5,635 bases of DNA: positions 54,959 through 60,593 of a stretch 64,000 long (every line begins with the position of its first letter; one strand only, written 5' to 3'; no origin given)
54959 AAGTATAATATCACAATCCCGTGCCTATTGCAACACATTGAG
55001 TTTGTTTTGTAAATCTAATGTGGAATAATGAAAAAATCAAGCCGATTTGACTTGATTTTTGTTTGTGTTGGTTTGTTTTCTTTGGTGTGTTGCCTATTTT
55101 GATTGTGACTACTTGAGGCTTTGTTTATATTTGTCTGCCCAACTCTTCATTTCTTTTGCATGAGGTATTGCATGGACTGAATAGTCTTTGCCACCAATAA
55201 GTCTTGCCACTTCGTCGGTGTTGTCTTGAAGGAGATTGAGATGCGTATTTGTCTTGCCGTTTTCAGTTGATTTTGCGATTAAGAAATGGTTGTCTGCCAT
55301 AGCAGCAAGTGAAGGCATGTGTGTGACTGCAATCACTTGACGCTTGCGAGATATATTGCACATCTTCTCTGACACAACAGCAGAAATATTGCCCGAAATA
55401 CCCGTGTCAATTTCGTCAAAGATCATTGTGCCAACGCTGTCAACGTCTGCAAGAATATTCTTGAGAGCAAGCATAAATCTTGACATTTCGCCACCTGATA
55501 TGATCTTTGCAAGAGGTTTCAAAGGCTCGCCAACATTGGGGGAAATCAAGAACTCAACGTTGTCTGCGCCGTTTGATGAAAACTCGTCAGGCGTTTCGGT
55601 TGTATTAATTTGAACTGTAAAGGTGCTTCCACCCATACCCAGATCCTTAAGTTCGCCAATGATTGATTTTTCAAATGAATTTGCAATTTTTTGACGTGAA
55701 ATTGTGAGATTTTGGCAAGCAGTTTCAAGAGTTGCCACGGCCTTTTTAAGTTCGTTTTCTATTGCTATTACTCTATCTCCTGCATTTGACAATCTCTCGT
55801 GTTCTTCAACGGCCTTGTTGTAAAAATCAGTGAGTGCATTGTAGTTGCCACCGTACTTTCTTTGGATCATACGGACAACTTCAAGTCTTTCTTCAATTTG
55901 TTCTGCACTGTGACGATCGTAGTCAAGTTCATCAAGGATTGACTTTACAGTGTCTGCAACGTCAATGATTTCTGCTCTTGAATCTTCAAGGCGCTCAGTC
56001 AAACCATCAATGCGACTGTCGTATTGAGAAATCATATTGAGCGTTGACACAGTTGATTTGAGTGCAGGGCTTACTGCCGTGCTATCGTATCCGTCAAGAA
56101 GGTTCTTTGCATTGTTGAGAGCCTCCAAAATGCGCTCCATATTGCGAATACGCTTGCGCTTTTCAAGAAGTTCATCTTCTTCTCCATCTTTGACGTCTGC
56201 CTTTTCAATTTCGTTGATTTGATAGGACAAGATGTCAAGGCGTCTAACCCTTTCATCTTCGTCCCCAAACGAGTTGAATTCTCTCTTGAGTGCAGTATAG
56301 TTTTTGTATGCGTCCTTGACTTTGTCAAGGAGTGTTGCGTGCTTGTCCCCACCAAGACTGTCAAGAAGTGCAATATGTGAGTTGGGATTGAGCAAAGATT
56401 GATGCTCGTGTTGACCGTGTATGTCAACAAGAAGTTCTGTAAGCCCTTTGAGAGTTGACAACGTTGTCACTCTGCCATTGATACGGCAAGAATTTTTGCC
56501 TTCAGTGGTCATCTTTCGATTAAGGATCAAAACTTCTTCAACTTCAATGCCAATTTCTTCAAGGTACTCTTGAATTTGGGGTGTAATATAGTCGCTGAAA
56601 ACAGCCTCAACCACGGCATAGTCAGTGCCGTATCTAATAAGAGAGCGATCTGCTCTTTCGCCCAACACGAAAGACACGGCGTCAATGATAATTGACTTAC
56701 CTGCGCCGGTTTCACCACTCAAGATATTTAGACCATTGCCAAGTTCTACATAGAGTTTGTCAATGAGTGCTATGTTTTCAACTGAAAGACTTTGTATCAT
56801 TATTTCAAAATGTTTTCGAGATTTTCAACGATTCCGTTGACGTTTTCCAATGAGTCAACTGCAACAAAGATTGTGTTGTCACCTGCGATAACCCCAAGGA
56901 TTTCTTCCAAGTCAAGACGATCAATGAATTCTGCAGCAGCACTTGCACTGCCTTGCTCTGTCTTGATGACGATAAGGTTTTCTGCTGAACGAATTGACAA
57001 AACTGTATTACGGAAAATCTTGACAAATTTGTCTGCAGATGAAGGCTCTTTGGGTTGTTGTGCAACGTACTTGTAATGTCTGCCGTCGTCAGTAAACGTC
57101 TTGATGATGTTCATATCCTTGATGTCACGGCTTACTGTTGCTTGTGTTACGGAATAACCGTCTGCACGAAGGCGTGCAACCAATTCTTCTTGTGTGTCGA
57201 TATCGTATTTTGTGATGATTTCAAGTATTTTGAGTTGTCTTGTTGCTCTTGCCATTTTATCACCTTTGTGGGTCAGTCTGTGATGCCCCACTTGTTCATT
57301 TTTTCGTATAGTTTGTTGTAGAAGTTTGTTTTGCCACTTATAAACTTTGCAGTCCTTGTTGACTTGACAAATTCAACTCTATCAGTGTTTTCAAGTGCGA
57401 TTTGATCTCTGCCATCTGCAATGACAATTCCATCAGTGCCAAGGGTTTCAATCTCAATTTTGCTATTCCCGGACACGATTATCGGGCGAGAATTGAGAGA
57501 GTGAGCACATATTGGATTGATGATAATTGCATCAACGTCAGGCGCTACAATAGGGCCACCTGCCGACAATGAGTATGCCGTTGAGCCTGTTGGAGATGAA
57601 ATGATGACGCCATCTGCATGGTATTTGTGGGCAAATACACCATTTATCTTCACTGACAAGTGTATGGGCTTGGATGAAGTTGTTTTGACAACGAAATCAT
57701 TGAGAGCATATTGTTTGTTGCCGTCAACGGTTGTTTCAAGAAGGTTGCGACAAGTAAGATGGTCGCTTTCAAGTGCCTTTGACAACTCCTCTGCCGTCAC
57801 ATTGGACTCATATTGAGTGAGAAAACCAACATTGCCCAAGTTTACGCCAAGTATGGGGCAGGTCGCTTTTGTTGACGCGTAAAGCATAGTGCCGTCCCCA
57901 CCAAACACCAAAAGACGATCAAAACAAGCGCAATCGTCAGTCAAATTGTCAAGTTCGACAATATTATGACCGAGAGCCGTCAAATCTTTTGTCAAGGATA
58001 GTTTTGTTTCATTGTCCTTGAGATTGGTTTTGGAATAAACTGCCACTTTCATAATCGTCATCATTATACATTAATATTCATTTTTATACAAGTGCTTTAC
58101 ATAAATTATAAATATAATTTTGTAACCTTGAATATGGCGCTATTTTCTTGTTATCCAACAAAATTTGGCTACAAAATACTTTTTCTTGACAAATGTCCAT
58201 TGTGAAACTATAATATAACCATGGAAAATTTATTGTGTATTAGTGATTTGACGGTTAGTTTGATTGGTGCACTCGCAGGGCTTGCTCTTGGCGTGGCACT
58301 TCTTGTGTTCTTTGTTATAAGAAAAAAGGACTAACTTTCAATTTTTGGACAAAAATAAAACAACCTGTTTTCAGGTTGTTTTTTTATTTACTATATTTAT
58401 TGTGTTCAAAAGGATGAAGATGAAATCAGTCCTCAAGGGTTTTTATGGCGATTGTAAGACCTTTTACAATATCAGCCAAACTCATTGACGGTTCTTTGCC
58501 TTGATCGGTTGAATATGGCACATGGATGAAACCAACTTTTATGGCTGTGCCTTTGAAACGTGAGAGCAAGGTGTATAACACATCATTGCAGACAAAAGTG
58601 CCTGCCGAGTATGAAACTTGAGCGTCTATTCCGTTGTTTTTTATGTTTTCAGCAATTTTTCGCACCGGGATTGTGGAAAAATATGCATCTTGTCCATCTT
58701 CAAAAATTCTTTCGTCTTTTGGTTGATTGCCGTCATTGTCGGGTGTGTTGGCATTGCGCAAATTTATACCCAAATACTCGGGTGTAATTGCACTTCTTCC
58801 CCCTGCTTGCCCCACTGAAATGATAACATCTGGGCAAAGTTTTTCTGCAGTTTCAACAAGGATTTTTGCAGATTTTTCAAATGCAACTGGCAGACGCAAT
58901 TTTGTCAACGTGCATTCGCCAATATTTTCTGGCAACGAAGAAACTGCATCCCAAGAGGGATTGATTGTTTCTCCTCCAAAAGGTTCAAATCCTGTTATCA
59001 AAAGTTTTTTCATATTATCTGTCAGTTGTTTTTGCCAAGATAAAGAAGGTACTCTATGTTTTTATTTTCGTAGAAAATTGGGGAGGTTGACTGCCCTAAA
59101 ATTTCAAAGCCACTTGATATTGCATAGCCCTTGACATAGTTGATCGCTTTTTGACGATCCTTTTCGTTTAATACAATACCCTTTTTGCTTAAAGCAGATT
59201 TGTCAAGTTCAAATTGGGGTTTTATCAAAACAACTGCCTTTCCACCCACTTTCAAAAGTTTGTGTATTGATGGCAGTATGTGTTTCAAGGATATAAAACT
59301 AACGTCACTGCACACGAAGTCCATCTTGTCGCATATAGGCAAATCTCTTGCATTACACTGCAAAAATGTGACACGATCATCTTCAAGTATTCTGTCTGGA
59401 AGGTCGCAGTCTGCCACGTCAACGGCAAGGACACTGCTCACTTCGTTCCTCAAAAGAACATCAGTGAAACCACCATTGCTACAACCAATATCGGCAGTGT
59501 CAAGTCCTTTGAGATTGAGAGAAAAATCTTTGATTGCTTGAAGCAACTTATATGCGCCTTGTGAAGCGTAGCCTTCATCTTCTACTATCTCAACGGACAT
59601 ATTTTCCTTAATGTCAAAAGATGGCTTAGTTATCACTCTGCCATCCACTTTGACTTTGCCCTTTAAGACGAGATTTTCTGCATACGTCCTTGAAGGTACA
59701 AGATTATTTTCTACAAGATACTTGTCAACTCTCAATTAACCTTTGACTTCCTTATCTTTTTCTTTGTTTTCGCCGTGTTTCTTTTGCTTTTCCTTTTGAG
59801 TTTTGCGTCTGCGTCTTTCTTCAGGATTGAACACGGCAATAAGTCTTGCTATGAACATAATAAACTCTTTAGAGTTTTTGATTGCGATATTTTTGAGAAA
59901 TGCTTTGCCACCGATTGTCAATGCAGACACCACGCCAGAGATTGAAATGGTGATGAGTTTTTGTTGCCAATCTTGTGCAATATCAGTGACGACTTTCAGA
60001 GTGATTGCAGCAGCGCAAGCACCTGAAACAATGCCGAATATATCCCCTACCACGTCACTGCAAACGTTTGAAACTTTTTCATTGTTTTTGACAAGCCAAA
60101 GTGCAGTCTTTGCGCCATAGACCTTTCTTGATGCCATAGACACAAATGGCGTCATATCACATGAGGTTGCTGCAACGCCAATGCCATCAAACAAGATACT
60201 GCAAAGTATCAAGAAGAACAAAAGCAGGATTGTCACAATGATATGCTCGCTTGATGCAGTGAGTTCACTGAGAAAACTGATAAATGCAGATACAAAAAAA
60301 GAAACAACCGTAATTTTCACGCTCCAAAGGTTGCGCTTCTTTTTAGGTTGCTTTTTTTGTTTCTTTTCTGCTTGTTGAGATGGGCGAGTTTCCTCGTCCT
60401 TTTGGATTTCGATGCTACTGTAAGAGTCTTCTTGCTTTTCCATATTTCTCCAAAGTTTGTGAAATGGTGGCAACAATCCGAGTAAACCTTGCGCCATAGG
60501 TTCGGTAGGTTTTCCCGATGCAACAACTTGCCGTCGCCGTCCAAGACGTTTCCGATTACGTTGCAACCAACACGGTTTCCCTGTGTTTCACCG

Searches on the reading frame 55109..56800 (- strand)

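Call 6: search_protein_families(library=pfam, proteins=[window:55109-56800:-])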
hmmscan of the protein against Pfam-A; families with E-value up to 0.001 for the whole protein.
window:55109-56800:- (563 aa): 5 families
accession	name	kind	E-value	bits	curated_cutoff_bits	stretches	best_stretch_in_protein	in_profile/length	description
PF02463.25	SMC_N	-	3.2e-17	63.1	40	1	2-511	2-214/220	RecF/RecN/SMC N terminal domain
PF13476.12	AAA_23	-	7e-11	43.6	27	1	4-230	1-191/201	AAA domain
PF13304.12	AAA_21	-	8.4e-05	23.2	27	0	449-498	252-302/304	AAA domain, putative AbiEii toxin, Type IV TA system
PF13555.12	AAA_29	-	0.00013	22.1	27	1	15-46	14-46/61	P-loop containing region of AAA domain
PF13175.12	AAA_15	-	0.00017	21.8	32.1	1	1-325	1-266/374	AAA ATPase domain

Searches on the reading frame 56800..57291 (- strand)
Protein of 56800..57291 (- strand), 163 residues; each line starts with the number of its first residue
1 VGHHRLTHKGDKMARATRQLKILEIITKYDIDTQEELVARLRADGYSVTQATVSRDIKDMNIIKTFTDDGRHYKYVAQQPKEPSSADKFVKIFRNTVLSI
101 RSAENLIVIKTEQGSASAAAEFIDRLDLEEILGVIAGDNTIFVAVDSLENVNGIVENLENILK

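Call 6: search_protein_families(library=pfam, proteins=[window:56800-57291:-])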
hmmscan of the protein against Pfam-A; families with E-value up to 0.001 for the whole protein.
window:56800-57291:- (163 aa): 2 families
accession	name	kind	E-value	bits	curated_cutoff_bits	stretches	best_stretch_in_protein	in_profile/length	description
PF02863.23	Arg_repressor_C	-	2.7e-23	82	25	1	93-159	1-67/68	Arginine repressor, C-terminal domain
PF01316.27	Arg_repressor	-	1e-21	76.9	27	1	13-77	1-65/70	Arginine repressor, DNA binding domain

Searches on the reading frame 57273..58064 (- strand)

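Call 6: search_protein_families(library=pfam, proteins=[window:57273-58064:-])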
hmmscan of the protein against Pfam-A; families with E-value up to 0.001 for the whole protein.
window:57273-58064:- (263 aa): 2 families
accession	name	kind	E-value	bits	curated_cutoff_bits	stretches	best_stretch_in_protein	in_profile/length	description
PF20143.4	NAD_kinase_C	-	2.1e-34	118.4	23.7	1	125-243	5-125/126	ATP-NAD kinase C-terminal domain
PF01513.26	NAD_kinase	-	2.1e-11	44.7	25.5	1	46-99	71-127/130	ATP-NAD kinase N-terminal domain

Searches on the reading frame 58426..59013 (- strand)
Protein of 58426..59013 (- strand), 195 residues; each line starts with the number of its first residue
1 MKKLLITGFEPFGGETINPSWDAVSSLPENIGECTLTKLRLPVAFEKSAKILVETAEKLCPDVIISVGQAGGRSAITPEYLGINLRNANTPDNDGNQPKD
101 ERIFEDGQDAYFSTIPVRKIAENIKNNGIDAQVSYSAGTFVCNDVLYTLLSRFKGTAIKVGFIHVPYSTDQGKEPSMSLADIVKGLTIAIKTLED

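Call 6: search_protein_families(library=pfam, proteins=[window:58426-59013:-])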
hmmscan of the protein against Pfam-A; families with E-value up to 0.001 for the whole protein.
window:58426-59013:- (195 aa): 1 family
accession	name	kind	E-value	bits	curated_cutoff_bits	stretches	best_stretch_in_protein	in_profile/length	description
PF01470.22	Peptidase_C15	-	1.2e-62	212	22.7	1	2-193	1-201/204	Pyroglutamyl peptidase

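Call 10: find_encoding_contigs(protein=window:58426-59013:-, flank=10000, max_places=6)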
Protein window:58426-59013:- (195 aa): no gene with exactly this product is on record in the collection.

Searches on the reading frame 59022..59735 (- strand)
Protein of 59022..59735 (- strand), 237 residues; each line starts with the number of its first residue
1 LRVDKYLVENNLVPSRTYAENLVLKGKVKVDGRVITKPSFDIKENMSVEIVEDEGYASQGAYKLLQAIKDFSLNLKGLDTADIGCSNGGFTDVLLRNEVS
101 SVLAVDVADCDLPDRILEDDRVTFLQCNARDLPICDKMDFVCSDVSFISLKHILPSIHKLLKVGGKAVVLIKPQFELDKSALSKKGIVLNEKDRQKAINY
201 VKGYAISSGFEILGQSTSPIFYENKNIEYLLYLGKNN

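Call 6: search_protein_families(library=pfam, proteins=[window:59022-59735:-])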
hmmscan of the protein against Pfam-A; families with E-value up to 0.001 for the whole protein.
window:59022-59735:- (237 aa): 4 families
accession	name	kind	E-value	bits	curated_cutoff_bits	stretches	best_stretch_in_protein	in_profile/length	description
PF01728.25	FtsJ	-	9.8e-32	110.8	24.1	1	56-235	1-181/181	FtsJ-like methyltransferase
PF01479.30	S4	-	2.6e-12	46.7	22.8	1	1-46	1-46/48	S4 domain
PF08241.18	Methyltransf_11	-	4.7e-06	27.6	21.2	1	82-168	2-94/95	Methyltransferase domain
PF13649.12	Methyltransf_25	-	6.2e-06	27.3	27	1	82-165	3-97/97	Methyltransferase domain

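Call 32: search_protein_families(library=ncbifam, proteins=[window:59022-59735:-], max_evalue=0.01)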
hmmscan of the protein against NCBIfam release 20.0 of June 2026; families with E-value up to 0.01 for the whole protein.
window:59022-59735:- (237 aa): 7 families
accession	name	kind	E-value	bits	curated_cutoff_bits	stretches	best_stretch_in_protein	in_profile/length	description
NF049952.1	23rRNACMtaseTlyA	equivalog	3e-55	187.2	250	1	1-234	1-235/236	23S rRNA (cytidine-2'-O)-methyltransferase TlyA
TIGR00478.1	tly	subfamily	1.6e-49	168.3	185.8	1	2-228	1-228/228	TlyA family rRNA (cytidine-2'-O)-methyltransferase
TIGR00438.1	rrmJ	equivalog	4.7e-07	29.5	300.15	1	52-189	8-143/188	23S rRNA (uridine(2552)-2'-O)-methyltransferase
TIGR01017.1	rpsD_bact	equivalog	5.6e-06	26.2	177.2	1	1-54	90-143/200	30S ribosomal protein S4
NF003717.0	PRK05327.1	equivalog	1.9e-05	24.6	116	1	2-54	93-145/202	30S ribosomal protein S4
TIGR02072.1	BioC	equivalog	3.6e-05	23.7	184.95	1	61-167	20-130/244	malonyl-ACP O-methyltransferase BioC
NF045667.1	MTase_DVU1556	equivalog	0.0022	17.5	155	1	78-169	24-119/213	DVU_1556 family methyltransferase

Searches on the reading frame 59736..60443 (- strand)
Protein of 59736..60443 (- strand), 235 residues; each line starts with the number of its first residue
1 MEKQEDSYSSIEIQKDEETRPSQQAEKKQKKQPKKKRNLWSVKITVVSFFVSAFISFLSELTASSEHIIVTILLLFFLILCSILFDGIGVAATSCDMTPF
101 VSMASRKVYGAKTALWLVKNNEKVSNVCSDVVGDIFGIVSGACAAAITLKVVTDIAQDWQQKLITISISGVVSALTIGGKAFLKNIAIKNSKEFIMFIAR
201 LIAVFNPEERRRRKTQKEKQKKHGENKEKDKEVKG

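Call 6: search_protein_families(library=pfam, proteins=[window:59736-60443:-])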
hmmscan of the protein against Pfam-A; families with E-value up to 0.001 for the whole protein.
window:59736-60443:- (235 aa): 1 family
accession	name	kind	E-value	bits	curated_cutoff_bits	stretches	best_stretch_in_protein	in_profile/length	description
PF01595.25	CNNM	-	1.5e-08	34.9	28.4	1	73-205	1-127/181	Cyclin M transmembrane N-terminal domain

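Call 9: find_encoding_contigs(protein=window:59736-60443:-, flank=10000, max_places=6)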
Protein window:59736-60443:- (235 aa): no gene with exactly this product is on record in the collection.

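Call 11: find_homologous_proteins(query=window:59736-60443:-)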
Query window:59736-60443:- (235 aa): 677 proteins with E <= 0.001 among 1112 candidates; the best 120 are listed.
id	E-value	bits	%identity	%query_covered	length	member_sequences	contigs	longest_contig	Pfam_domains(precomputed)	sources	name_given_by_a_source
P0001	2.5e-143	493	99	100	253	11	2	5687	PF01595.26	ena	-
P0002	3.9e-138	476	95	100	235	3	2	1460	PF01595.26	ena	-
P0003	5.2e-127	439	90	100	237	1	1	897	PF01595.26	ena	-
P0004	2.9e-125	434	89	100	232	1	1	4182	PF01595.26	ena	-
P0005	1.4e-123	428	89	100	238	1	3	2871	PF01595.26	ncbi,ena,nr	ncbi:MAG: DUF21 domain-containing protein [Clostridia bacterium]|nr:DUF21 domain-containing protein 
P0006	6.9e-123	426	87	98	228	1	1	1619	PF01595.26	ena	-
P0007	1.7e-122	425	91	90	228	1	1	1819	PF01595.26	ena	-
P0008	1.8e-122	425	87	98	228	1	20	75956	PF01595.26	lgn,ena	-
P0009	2.0e-122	424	87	98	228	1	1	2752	PF01595.26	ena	-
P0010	2.0e-122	424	87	98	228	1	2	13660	PF01595.26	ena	-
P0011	6.7e-122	423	87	98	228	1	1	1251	PF01595.26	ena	-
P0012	7.4e-122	423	87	98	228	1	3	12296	PF01595.26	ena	-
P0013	1.2e-121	422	87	98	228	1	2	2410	PF01595.26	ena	-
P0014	1.3e-121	422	87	98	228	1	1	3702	PF01595.26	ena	-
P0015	1.3e-121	422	87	98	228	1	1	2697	PF01595.26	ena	-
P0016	2.0e-121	421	87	98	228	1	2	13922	PF01595.26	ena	-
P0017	2.3e-121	421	92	89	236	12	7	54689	PF01595.26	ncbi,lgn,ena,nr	ncbi:MAG: Mg2+ and Co2+ transporter CorB [Clostridia bacterium]|nr:Mg2+ and Co2+ transporter CorB [C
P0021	2.0e-120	418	86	88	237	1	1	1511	PF01595.26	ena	-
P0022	1.1e-119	416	90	94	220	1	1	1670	PF01595.26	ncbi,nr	ncbi:MAG: DUF21 domain-containing protein, partial [Clostridia bacterium]|nr:DUF21 domain-containing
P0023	1.1e-119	415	85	99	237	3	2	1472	PF01595.26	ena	-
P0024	6.1e-119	413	89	89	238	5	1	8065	PF01595.26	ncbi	-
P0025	1.3e-118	412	86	90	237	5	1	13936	PF01595.26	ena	-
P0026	1.8e-118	412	87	89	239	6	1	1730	PF01595.26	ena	-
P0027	3.4e-117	407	86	88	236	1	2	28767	PF01595.26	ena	-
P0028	4.4e-116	404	83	91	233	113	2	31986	PF01595.26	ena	-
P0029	7.3e-115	400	82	97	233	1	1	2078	PF01595.26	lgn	-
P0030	1.3e-114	399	83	91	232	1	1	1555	PF01595.26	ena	-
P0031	6.7e-113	393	80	97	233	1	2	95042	PF01595.26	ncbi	-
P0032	1.4e-111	389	81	92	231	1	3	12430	PF01595.26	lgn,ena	-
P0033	1.0e-110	386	79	99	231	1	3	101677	PF01595.26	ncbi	-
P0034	2.5e-96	339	76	82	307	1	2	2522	PF01595.26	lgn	-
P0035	8.5e-94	331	69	89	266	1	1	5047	PF01595.26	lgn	-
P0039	6.2e-91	322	72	85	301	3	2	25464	PF01595.26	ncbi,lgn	-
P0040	1.2e-89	317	71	84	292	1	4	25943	PF01595.26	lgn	-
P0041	1.6e-89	317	71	80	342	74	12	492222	PF01595.26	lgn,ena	-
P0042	1.9e-89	317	64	87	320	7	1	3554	PF01595.26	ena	-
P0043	7.2e-89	315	63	95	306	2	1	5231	PF01595.26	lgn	-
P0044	1.3e-88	314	57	97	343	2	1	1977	PF01595.26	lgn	-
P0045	1.9e-88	314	73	80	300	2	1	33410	PF01595.26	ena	-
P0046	2.4e-88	313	72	73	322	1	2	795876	PF01595.26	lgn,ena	-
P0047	9.1e-88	311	64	89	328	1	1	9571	PF01595.26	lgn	-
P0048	1.1e-87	311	66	83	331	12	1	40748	PF01595.26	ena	-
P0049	1.4e-87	311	66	83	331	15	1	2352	PF01595.26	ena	-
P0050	1.6e-87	310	72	78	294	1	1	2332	PF01595.26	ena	-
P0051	2.6e-87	310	71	79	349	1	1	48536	PF01595.26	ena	-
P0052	4.3e-87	309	73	76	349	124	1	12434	PF01595.26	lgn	-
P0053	6.0e-87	309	71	79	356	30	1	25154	PF01595.26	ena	-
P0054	1.4e-86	307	69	80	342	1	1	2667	PF01595.26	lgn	-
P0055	1.3e-84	301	65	87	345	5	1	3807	PF01595.26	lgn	-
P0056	6.6e-84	299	71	71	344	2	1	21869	PF01595.26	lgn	-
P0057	6.7e-84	299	61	83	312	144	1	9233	PF01595.26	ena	-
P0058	1.0e-83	298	74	74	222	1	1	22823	PF01595.26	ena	-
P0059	1.1e-83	298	61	83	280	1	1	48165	PF01595.26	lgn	-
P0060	2.0e-82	294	56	98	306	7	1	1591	PF01595.26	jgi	-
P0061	2.5e-82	294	70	86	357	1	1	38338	PF01595.26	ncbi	-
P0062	1.2e-81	291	55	97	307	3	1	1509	PF01595.26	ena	-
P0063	1.6e-81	291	66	79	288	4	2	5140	PF01595.26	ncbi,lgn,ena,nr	ncbi:MAG: DUF21 domain-containing protein [Clostridia bacterium]|nr:DUF21 domain-containing protein 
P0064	1.9e-81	291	57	97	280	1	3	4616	PF01595.26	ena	-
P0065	2.1e-81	290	59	90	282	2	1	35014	PF01595.26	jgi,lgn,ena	-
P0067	3.3e-81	290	66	75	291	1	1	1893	PF01595.26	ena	-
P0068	4.2e-81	289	64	80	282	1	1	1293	PF01595.26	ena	-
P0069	7.4e-81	289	62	85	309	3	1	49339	PF01595.26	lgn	-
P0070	1.0e-80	288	63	85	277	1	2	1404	PF01595.26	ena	-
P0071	1.5e-80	288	65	79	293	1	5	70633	PF01595.26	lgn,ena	-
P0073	3.0e-80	287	63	85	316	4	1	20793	PF01595.26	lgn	-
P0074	4.1e-80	286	65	74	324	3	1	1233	PF01595.26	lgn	-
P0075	4.9e-80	286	56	97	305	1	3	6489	PF01595.26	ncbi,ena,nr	ncbi:MAG: DUF21 domain-containing protein [Clostridia bacterium]|nr:DUF21 domain-containing protein 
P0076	5.3e-80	286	64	82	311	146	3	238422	PF01595.26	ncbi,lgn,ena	-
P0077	6.9e-80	286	62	83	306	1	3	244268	PF01595.26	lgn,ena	-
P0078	1.1e-79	285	66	76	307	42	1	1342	PF01595.26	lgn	-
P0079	1.1e-79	285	63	80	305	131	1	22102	PF01595.26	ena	-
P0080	1.4e-79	285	62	82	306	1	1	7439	PF01595.26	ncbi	-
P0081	1.7e-79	284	64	74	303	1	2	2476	PF01595.26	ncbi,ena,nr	ncbi:MAG: DUF21 domain-containing protein [Clostridia bacterium]|nr:DUF21 domain-containing protein 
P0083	2.4e-79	284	69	76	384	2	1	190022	PF01595.26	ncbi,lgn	-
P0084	3.1e-79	283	66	85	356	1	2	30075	PF01595.26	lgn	-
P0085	3.1e-79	283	64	74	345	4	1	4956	PF01595.26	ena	-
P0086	3.9e-79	283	57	90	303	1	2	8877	PF01595.26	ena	-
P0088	4.3e-79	283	65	75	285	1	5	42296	PF01595.26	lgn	-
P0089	7.1e-79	282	60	84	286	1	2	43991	PF01595.26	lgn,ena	-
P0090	1.3e-78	281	57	97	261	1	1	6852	PF01595.26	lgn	-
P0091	1.6e-78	281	63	75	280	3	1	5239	PF01595.26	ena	-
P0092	1.6e-78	281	64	75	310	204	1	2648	PF01595.26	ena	-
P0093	1.7e-78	281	60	84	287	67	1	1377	PF01595.26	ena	-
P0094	2.2e-78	281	65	73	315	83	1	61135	PF01595.26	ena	-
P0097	3.2e-78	280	52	98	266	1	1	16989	PF01595.26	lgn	-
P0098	6.2e-78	279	60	84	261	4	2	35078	PF01595.26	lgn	-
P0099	7.2e-78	279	64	75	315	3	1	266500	PF01595.26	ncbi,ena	-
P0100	1.3e-77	278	64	73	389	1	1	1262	PF01595.26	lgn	-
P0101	2.0e-77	278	63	83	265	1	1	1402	PF01595.26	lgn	-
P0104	2.3e-77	277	62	81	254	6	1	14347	PF01595.26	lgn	-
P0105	3.1e-77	277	63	83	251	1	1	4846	PF01595.26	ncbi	-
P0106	3.1e-77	277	56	96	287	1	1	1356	PF01595.26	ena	-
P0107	3.8e-77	277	63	81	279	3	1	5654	PF01595.26,PF12326.14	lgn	-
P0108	3.9e-77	277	64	82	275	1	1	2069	PF01595.26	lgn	-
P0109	4.0e-77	276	60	94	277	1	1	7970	PF01595.26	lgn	-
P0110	5.4e-77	276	63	84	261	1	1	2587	PF01595.26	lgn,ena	-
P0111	6.4e-77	276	62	84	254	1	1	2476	PF01595.26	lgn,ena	-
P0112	6.5e-77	276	61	86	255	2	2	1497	PF01595.26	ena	-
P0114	1.0e-76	275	61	84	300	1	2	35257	PF01595.26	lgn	-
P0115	1.0e-76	275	57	98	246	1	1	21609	PF01595.26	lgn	-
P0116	1.0e-76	275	82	60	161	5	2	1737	PF01595.26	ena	-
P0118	1.4e-76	275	64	74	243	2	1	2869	PF01595.26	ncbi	-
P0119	1.4e-76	275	62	83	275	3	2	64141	PF01595.26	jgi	-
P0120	1.6e-76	274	54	99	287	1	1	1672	PF01595.26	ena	-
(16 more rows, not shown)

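Call 32: search_protein_families(library=ncbifam, proteins=[window:59736-60443:-], max_evalue=0.01)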
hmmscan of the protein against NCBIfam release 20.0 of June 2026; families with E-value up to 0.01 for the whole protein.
window:59736-60443:- (235 aa): 2 families
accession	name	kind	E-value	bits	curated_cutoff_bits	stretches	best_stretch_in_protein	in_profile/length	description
TIGR01218.1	Gpos_tandem_5TM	subfamily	0.0063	16.3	35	1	23-84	51-112/208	tandem five-TM protein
TIGR01620.2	hyp_HI0043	subfamily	0.009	15.7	160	0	9-83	28-108/329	TIGR01620 family protein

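Call 43: find_encoding_contigs(protein=P0001, flank=3000, max_places=3)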
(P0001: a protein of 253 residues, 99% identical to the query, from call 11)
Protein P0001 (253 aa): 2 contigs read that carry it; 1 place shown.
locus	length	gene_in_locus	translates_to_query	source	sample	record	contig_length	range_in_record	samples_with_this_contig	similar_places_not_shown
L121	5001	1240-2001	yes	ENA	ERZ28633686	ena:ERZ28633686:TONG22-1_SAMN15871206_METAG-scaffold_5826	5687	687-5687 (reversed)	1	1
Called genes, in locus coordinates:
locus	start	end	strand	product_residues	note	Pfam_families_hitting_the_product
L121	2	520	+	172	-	?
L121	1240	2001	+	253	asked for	PF01595:CNNM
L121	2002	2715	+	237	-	PF01479:S4, PF01728:FtsJ, PF08241:Methyltransf_11 (weak), PF13649:Methyltransf_25 (weak)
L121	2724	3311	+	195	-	PF01470:Peptidase_C15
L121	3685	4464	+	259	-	PF01513:NAD_kinase, PF20143:NAD_kinase_C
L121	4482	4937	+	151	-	PF01316:Arg_repressor, PF02863:Arg_repressor_C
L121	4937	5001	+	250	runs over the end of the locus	?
